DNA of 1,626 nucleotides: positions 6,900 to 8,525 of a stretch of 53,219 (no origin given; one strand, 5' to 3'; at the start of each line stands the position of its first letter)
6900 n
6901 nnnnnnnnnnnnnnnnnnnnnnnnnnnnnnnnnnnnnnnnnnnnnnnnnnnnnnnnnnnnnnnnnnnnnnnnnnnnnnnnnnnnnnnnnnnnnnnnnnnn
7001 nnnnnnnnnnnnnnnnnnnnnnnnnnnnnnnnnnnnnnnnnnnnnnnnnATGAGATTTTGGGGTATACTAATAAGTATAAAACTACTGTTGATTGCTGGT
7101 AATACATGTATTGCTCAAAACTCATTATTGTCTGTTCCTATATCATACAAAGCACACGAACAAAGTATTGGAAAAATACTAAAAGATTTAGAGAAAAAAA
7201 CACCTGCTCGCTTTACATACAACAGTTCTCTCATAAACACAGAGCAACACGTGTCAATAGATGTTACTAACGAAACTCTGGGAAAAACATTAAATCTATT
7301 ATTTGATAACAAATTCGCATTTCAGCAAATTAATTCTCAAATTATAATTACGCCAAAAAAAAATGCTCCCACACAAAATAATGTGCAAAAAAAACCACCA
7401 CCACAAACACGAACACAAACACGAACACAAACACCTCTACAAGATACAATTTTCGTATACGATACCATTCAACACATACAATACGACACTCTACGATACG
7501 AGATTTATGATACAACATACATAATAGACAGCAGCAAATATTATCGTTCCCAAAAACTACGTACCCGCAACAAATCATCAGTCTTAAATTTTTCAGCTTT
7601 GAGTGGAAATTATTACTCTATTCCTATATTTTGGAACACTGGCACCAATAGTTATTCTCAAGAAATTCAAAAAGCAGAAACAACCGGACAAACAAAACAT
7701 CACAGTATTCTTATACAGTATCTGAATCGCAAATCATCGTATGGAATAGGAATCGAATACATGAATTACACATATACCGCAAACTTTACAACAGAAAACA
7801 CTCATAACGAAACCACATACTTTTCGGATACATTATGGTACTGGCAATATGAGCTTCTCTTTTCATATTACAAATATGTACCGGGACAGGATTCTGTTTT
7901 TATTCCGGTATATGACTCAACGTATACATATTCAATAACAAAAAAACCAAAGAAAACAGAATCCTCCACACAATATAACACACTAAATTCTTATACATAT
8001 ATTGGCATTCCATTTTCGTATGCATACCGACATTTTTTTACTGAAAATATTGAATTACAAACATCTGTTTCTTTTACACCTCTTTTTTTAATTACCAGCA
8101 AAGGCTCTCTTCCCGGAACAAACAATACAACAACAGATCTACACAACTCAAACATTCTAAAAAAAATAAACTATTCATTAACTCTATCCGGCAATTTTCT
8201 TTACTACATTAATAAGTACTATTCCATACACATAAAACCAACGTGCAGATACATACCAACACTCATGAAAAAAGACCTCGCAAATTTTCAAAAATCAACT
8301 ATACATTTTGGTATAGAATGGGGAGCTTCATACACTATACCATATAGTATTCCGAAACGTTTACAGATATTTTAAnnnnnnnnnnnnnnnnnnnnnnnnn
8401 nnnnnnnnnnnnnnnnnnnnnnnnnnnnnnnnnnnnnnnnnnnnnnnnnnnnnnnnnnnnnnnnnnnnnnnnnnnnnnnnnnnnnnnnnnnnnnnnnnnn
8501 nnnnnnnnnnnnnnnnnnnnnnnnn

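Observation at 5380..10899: ECF sigma / FecR module wired to an STN-domain small beta-barrel instead of a TonB-dependent transporter, followed by a secreted RCC1 propeller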

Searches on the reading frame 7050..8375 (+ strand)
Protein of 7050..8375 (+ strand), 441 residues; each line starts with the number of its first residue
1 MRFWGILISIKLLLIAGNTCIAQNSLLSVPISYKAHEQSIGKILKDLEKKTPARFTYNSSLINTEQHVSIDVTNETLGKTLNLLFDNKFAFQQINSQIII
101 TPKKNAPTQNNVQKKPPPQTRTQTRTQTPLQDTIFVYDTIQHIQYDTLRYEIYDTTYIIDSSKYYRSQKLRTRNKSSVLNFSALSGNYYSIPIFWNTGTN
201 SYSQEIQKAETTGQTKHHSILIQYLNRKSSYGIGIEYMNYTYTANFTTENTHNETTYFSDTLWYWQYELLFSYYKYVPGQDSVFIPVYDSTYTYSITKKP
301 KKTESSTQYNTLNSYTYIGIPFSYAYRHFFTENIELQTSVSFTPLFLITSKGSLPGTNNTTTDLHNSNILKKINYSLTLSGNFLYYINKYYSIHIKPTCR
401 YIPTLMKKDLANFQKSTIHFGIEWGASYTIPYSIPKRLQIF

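Call 3: search_protein_families(library=pfam, proteins=[window:7050-8375:+], max_evalue=1)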
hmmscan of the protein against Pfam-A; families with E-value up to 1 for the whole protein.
window:7050-8375:+ (441 aa): 2 families
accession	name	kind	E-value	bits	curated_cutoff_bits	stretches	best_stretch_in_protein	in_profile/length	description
PF07660.19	STN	-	6.1e-06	26.4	28.4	1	55-103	3-52/52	Secretin and TonB N terminus short domain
PF20186.3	DUF6549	-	0.015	15.7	27.4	1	112-147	64-99/167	Family of unknown function (DUF6549)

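Call 4: search_protein_families(library=ncbifam, proteins=[window:7050-8375:+], max_evalue=1)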
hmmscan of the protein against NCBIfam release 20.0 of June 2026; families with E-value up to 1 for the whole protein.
window:7050-8375:+ (441 aa): 0 families

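Call 5: find_homologous_proteins(query=window:7050-8375:+, max_evalue=0.001)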
Query window:7050-8375:+ (441 aa): 9 proteins with E <= 0.001 among 2791 candidates.
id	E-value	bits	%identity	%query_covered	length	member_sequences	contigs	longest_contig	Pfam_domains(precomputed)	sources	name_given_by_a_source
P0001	9.0e-291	982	100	100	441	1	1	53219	PF07660.20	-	-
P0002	9.7e-136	472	52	98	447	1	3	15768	-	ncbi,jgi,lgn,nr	ncbi:MAG: hypothetical protein PF481_03940 [Bacteroidales bacterium]|jgi:hypothetical protein|nr:hyp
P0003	2.0e-135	471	54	95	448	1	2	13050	-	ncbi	ncbi:MAG: hypothetical protein ACOCWB_05490 [Bacteroidota bacterium]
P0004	3.7e-103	364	43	96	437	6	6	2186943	-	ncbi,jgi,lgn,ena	-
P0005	1.3e-97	346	52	75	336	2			-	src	-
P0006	2.8e-94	335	42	97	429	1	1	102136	PF07660.20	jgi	-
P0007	9.8e-53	198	33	98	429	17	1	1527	PF07660.20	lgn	-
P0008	2.0e-49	187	31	98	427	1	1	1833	PF07660.20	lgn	-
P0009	3.4e-8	51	26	84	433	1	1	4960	PF07660.20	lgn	-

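Call 6: search_solved_structures(query=window:7050-8375:+, max_evalue=10, show_alignments=2)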
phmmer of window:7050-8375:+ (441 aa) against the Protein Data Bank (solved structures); distinct sequences matched with E-value up to 10: 0.

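Call 8: find_encoding_contigs(protein=P0004, flank=10000, max_places=3)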
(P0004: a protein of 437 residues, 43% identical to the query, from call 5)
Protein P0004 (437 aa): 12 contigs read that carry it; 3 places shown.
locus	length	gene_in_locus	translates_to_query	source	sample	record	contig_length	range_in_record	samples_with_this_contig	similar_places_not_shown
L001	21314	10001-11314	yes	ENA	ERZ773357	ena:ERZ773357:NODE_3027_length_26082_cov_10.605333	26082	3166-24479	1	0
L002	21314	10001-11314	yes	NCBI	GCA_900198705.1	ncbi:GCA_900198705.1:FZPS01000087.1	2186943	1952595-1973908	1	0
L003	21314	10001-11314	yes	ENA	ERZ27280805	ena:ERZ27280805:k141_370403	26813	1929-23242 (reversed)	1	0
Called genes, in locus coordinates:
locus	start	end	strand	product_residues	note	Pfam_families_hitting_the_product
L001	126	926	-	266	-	PF10977:DUF2797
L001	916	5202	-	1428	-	PF01869:BcrAD_BadFG, PF09989:DUF2229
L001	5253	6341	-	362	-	PF13477:Glyco_trans_4_2, PF13439:Glyco_transf_4, PF00534:Glycos_transf_1, PF13692:Glyco_trans_1_4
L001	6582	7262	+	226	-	PF05430:Methyltransf_30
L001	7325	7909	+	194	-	PF04542:Sigma70_r2, PF07638:Sigma70_ECF (faint), PF08281:Sigma70_r4_2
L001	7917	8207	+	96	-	-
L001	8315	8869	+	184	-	PF04542:Sigma70_r2, PF07638:Sigma70_ECF (weak), PF08281:Sigma70_r4_2, PF04545:Sigma70_r4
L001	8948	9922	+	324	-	PF04773:FecR, PF16344:FecR_C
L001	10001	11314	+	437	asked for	-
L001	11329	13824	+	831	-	PF25390:WD40_RLD, PF13540:RCC1_2 (weak), PF25384:Alsin_RLD, PF00415:RCC1 (weak), PF13540:RCC1_2, PF25390:WD40_RLD, PF00415:RCC1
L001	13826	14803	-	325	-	PF03706:LPG_synthase_TM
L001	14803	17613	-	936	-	PF00005:ABC_tran (faint), PF02463:SMC_N (weak), PF13191:AAA_16 (faint), PF13555:AAA_29 (faint), PF20703:nSTAND1 (faint), PF13304:AAA_21 (faint), PF17760:UvrA_inter, PF17755:UvrA_DNA-bind, +1 more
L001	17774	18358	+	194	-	PF04542:Sigma70_r2, PF08281:Sigma70_r4_2, PF04545:Sigma70_r4 (weak)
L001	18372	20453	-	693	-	PF13089:PP_kinase_N, PF02503:PP_kinase, PF17941:PP_kinase_C_1, PF13091:PLDc_2 (weak), PF13090:PP_kinase_C, PF13091:PLDc_2 (weak)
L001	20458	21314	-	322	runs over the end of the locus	PF01551:Peptidase_M23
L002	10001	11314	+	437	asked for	-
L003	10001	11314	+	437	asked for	-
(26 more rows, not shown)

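Call 9: find_encoding_contigs(protein=P0006, flank=10000, max_places=2)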
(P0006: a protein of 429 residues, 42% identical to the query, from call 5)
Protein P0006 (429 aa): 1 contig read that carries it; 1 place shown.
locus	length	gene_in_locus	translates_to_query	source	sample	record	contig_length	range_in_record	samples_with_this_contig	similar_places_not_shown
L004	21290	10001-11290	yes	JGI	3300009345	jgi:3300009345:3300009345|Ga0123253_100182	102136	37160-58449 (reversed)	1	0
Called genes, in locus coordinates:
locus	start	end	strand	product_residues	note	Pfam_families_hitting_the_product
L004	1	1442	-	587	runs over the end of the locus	-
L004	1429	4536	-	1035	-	PF09976:TPR_21 (faint), PF07719:TPR_2 (faint), PF13174:TPR_6 (faint), PF13424:TPR_12 (faint), PF13432:TPR_16 (faint), PF14559:TPR_19 (faint), PF12895:ANAPC3 (weak), PF13525:YfiO (weak), +5 more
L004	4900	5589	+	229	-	PF01791:DeoC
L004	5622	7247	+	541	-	-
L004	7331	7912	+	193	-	PF04542:Sigma70_r2, PF08281:Sigma70_r4_2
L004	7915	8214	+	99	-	-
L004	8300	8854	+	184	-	PF07638:Sigma70_ECF (weak), PF04542:Sigma70_r2, PF08281:Sigma70_r4_2, PF04545:Sigma70_r4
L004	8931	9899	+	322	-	PF04773:FecR, PF16344:FecR_C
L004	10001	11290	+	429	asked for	PF07660:STN (weak)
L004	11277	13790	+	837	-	PF25390:WD40_RLD, PF13540:RCC1_2 (weak), PF25384:Alsin_RLD, PF00415:RCC1, PF13540:RCC1_2, PF00415:RCC1 (weak), PF13540:RCC1_2 (weak), PF25390:WD40_RLD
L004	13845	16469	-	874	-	PF00133:tRNA-synt_1, PF09334:tRNA-synt_1g (weak), PF13603:tRNA-synt_1_2, PF09334:tRNA-synt_1g (weak), PF08264:Anticodon_1, PF10458:Val_tRNA-synt_C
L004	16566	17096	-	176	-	-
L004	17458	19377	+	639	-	PF07715:Plug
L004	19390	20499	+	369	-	PF16819:DUF5074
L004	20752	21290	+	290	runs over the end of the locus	-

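Call 17: find_encoding_contigs(protein=P0002, flank=10000, max_places=2)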
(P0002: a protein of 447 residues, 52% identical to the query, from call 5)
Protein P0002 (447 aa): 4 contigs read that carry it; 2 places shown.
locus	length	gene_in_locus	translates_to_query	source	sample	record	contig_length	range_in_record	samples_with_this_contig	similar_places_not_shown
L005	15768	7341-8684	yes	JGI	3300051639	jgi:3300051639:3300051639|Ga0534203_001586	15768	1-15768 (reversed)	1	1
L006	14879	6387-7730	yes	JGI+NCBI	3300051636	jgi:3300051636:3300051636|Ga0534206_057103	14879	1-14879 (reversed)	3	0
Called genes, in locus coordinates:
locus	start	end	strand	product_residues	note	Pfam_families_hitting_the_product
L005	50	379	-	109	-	-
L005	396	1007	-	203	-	-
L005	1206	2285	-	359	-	-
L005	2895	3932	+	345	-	-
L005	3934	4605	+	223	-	PF05430:Methyltransf_30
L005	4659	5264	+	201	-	PF04542:Sigma70_r2, PF08281:Sigma70_r4_2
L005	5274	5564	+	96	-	-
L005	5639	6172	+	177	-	PF07638:Sigma70_ECF (weak), PF04542:Sigma70_r2, PF00196:GerE (faint), PF08281:Sigma70_r4_2, PF04545:Sigma70_r4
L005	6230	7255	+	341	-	PF04773:FecR, PF16344:FecR_C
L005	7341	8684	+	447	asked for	-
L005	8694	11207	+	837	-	PF25390:WD40_RLD, PF13540:RCC1_2 (weak), PF25384:Alsin_RLD, PF25390:WD40_RLD, PF00415:RCC1, PF13540:RCC1_2, PF00415:RCC1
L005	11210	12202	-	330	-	PF03706:LPG_synthase_TM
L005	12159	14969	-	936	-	PF00005:ABC_tran (faint), PF02463:SMC_N (faint), PF13191:AAA_16 (faint), PF13555:AAA_29 (faint), PF20703:nSTAND1 (faint), PF13304:AAA_21 (faint), PF17760:UvrA_inter, PF17755:UvrA_DNA-bind, +1 more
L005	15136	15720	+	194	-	PF04542:Sigma70_r2, PF08281:Sigma70_r4_2, PF04545:Sigma70_r4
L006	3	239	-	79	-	?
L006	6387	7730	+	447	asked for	-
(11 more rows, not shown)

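Call 18: find_encoding_contigs(protein=P0009, flank=10000, max_places=2)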
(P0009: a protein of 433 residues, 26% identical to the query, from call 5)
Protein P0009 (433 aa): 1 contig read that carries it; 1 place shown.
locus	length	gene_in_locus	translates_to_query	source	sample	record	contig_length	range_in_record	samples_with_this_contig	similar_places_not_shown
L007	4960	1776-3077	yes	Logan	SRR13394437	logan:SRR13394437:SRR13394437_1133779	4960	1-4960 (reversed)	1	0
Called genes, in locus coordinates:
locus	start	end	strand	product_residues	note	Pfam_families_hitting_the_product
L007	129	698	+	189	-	PF07638:Sigma70_ECF (faint), PF04542:Sigma70_r2, PF04545:Sigma70_r4 (faint), PF08281:Sigma70_r4_2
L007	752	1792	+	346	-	PF04773:FecR, PF16344:FecR_C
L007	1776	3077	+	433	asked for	PF07660:STN (weak)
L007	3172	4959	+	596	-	?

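Call 19: search_protein_families(library=pfam, proteins=[L007:3172-4959:+, P0009, P0004, P0002, P0007], max_evalue=0.1)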
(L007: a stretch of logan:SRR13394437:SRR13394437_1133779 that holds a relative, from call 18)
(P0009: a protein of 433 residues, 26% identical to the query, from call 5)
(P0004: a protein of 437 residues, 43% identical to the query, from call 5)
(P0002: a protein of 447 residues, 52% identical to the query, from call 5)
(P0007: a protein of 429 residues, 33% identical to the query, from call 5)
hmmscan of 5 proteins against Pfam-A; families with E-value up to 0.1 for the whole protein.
L007:3172-4959:+ (596 aa): 5 families
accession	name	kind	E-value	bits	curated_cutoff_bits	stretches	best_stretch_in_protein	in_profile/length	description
PF01839.29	FG-GAP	-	8.6e-39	131.3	22.1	6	259-297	1-37/37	FG-GAP repeat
PF14312.12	FG-GAP_2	-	8.8e-20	71.1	23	3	255-296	14-48/49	FG-GAP repeat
PF13517.12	FG-GAP_3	-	1e-12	48.9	26.9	4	130-209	1-61/61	FG-GAP-like repeat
PF07679.22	I-set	-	0.054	14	23.7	0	443-527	2-85/90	Immunoglobulin I-set domain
PF19408.5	PKD_6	-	0.061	14.1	25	0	537-571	5-38/82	PKD-like domain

P0009 (433 aa): 3 families
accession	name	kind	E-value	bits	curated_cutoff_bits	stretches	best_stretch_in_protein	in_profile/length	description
PF07660.19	STN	-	1.2e-09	38.2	28.4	1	78-109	19-50/52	Secretin and TonB N terminus short domain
PF13568.12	OMP_b-brl_2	-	0.00028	21.4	27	1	181-409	8-173/175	Outer membrane protein beta-barrel domain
PF16344.10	FecR_C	-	0.00033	21.1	24.4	2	41-108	3-70/70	FecR, C-terminal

P0004 (437 aa): 2 families
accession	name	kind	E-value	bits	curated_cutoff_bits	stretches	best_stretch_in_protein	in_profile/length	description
PF07660.19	STN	-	9.1e-05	22.6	28.4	1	53-101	2-51/52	Secretin and TonB N terminus short domain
PF13477.12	Glyco_trans_4_2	-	0.038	14.6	23.4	1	128-192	53-114/139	Glycosyl transferase 4-like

P0002 (447 aa): 1 family
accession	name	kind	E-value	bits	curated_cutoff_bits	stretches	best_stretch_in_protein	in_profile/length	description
PF07660.19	STN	-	0.00031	20.9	28.4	1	55-103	3-52/52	Secretin and TonB N terminus short domain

P0007 (429 aa): 2 families
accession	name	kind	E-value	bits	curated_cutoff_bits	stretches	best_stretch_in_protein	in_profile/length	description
PF07660.19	STN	-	1.5e-08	34.7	28.4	1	52-100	2-51/52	Secretin and TonB N terminus short domain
PF13505.12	OMP_b-brl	-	0.053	14.1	28.7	0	266-390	48-148/175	Outer membrane protein beta-barrel domain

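Call 22: search_protein_representatives(alignment_id=A1)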
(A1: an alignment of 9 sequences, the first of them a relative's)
Query: 9 sequences, 440 profile positions. Proteins with E-value up to 0.001 (for the whole library): 9271; up to 1e-10: 912; up to 1e-30: 41. The best 150 are listed.
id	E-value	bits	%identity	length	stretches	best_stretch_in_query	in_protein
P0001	1.3e-184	630.5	-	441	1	1-439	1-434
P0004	2.7e-181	619.6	-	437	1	5-440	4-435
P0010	4.3e-136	470.6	-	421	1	17-440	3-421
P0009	1.2e-119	416.4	-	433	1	1-435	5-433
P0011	3.2e-113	395.2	-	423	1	5-436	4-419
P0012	7.3e-113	394.0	-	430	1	5-440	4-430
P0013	4.0e-100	352.1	-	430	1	10-438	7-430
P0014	2.0e-97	343.1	-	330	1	9-319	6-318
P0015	2.0e-85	303.6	-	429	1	5-436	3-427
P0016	1.2e-75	271.3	-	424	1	6-435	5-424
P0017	4.3e-57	210.2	-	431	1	7-432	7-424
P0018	4.9e-54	200.2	-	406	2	4-202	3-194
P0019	1.5e-52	195.3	-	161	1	5-168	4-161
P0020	1.1e-50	189.1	-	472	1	6-434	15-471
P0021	1.6e-49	185.3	-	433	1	6-434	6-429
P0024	1.2e-46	175.9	-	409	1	4-397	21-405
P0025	8.2e-43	163.2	-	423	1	8-431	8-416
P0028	1.5e-39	152.5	-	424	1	6-435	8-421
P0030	2.3e-39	151.8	-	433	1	7-435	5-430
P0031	2.6e-39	151.6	-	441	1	2-398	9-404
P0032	8.3e-38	146.7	-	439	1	2-435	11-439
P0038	1.6e-34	135.9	-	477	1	6-435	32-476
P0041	2.4e-32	128.7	-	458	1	6-435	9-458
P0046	5.4e-31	124.2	-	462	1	6-418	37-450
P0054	3.5e-29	118.2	-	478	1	8-429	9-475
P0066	1.8e-27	112.6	-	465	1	8-434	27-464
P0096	3.1e-25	105.3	-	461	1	7-435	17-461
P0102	5.8e-25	104.4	-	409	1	11-435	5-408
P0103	6.9e-25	104.1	-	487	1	9-433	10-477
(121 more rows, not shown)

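Call 24: predict_structure(alignment_id=A1)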
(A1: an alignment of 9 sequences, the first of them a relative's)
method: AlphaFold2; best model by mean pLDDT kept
length: 441 residues; sequences in the alignment: 9
mean_pLDDT: 70.9   pTM: 0.48
mean pLDDT of the five models: 70.9, 70.1, 67.7, 66.2, 65.1
residues with pLDDT >= 90: 103; 70-90: 149; 50-70: 110; < 50: 79
segments of 3 or more residues with pLDDT < 50: 17-23, 105-160, 359-361, 437-441
pLDDT, mean of each block of 10 residues (from residue 1): 60 51 69 89 89 77 82 89 87 76 50 32 33 31 28 38 56 73 94 71 69 90 89 94 75 52 57 71 67 56 68 90 92 90 92 63 59 91 90 94 74 80 93 56 35
secondary structure, 60 per line:
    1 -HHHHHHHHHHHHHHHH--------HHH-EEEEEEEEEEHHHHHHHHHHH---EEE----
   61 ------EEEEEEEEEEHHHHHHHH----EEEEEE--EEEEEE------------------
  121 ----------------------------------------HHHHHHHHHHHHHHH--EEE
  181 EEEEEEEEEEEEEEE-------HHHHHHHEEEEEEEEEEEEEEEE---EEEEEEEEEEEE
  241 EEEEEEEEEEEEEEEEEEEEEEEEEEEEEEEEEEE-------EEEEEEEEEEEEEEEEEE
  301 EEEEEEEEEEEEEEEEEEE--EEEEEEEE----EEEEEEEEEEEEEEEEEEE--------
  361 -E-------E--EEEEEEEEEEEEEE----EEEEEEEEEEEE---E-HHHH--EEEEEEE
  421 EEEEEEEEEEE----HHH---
elements in order: H2-17 E30-39 H40-50 E54-56 E67-76 H77-84 E89-94 E97-102 H161-175 E178-195 H203-209 E210-225 E229-275 E283-319 E322-329 E334-352 E373-386 E391-402 H408-411 E414-431

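Call 26: search_protein_families(library=pfam, alignment_id=A2, max_evalue=0.01)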
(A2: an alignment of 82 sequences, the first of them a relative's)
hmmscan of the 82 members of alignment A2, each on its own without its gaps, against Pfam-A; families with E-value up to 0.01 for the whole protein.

A. member 1, P0001 (441 aa): 1 family
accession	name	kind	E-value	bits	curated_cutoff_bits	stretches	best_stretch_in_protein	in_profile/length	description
PF07660.19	STN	-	6.1e-06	26.4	28.4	1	55-103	3-52/52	Secretin and TonB N terminus short domain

B. families by the number of members that match (of 82 scanned): 14 families
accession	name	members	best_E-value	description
PF07660.19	STN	64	6.2e-14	Secretin and TonB N terminus short domain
PF16344.10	FecR_C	33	1.4e-07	FecR, C-terminal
PF13568.12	OMP_b-brl_2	31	9.7e-11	Outer membrane protein beta-barrel domain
PF13505.12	OMP_b-brl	13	6.1e-05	Outer membrane protein beta-barrel domain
PF01389.23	OmpA_membrane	2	0.00022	OmpA-like transmembrane domain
PF06979.18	TMEM70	1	0.0024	TMEM70/TMEM186/TMEM223 protein family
PF09743.14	E3_UFM1_ligase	1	0.0031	E3 UFM1-protein ligase 1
PF21012.3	DUF6850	1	0.0031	Family of unknown function (DUF6850)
PF12099.14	DUF3575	1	0.0075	Protein of unknown function (DUF3575)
PF18825.6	LPD13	1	0.0076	Large polyvalent protein-associated domain 13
PF09840.14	DUF2067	1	0.0077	Uncharacterized protein conserved in archaea (DUF2067)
PF01067.28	Calpain_III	1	0.0092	Calpain large subunit, domain III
PF10895.14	DUF2715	1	0.0094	Domain of unknown function (DUF2715)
PF03797.25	Autotransporter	1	0.0098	Autotransporter beta-domain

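Call 27: search_protein_families(library=ncbifam, alignment_id=A2, max_evalue=0.01)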
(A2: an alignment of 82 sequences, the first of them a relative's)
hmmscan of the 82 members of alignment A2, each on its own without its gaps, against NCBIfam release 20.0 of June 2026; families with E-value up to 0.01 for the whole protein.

A. member 1, P0001 (441 aa): 0 families

B. families by the number of members that match (of 82 scanned): 6 families
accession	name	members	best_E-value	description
NF049866.1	outer_TDE1717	7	5.1e-07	TDE1717 family outer membrane beta-barrel protein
TIGR02515.1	IV_pilus_PilQ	3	1.4e-06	type IV pilus secretin PilQ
NF045900.1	HisKinCpxALeg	1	0.0036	two-component system sensor histidine kinase CpxA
NF049865.1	outer_TDE2508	1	0.0055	TDE2508 family outer membrane beta-barrel protein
TIGR01049.1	rpsJ_bact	1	0.0069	30S ribosomal protein S10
NF033741.1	NlpC_p60_RipA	1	0.0078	NlpC/P60 family peptidoglycan endopeptidase RipA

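Call 28: fold_search(model_id=the predicted structure, library=pdb)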
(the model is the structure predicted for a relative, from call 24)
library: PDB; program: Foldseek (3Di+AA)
matches with E <= 10: 908; with E <= 0.001: 68
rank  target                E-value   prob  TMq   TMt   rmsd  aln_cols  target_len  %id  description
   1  9fzc_A                2.0e-07  1.00  0.29  0.67   6.7       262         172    8  Structure of OmpA-short in complex with nanobody Nb01 (released 2024-07-17)
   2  9fzd_A                3.4e-07  1.00  0.31  0.69   6.2       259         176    9  Structure of OmpA-long in complex with nanobody Nb39 (released 2024-07-17)
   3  9nh1_C                5.2e-07  1.00  0.26  0.40  22.1       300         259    9  In situ cryo-EM structure of porin I of the Legionella Dot/Icm T4SS machine (released 2025-09-17)
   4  9a34_MODEL_1_A        9.2e-07  1.00  0.21  0.26  28.8       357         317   11  Model of E. coli OmpT by in-cell photo-crosslinking MS and deep learning (released 2023-02-24)
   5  2x56                  1.1e-06  1.00  0.23  0.34  28.0       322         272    9  Yersinia Pestis Plasminogen Activator Pla (Native) (released 2010-07-28)
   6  9a2m_MODEL_1_A        1.3e-06  1.00  0.27  0.33  20.4       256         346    8  Model of E. coli OmpA by in-cell photo-crosslinking MS and deep learning (released 2023-02-24)
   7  3qrc_B                3.0e-06  1.00  0.21  0.46  14.7       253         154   10  The crystal structure of Ail, the attachment invasion locus protein of Yersinia pestis, in complex with the heparin an (released 2011-11-23)
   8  1i78_A                3.4e-06  1.00  0.21  0.28  26.8       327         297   11  CRYSTAL STRUCTURE OF OUTER MEMBRANE PROTEASE OMPT FROM ESCHERICHIA COLI (released 2001-10-03)
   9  3qrc_A                3.9e-06  1.00  0.21  0.46  14.8       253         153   10  The crystal structure of Ail, the attachment invasion locus protein of Yersinia pestis, in complex with the heparin an (released 2011-11-23)
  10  1i78_B                4.8e-06  1.00  0.22  0.30  28.2       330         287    9  CRYSTAL STRUCTURE OF OUTER MEMBRANE PROTEASE OMPT FROM ESCHERICHIA COLI (released 2001-10-03)
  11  3pgr                  6.6e-06  1.00  0.19  0.22  28.5       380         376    8  Asp348Arg mutant of EcFadL (released 2011-05-25)
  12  9nh1_B                7.3e-06  1.00  0.25  0.38  20.8       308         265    9  In situ cryo-EM structure of porin I of the Legionella Dot/Icm T4SS machine (released 2025-09-17)
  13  3pgs_B                7.7e-06  0.99  0.17  0.18  31.7       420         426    9  Phe3Gly mutant of EcFadL (released 2011-05-25)
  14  2x4m_C                8.1e-06  1.00  0.19  0.26  28.9       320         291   10  Yersinia Pestis Plasminogen Activator Pla (released 2010-07-28)
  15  9nh1_A                9.0e-06  1.00  0.25  0.39  21.0       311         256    9  In situ cryo-EM structure of porin I of the Legionella Dot/Icm T4SS machine (released 2025-09-17)
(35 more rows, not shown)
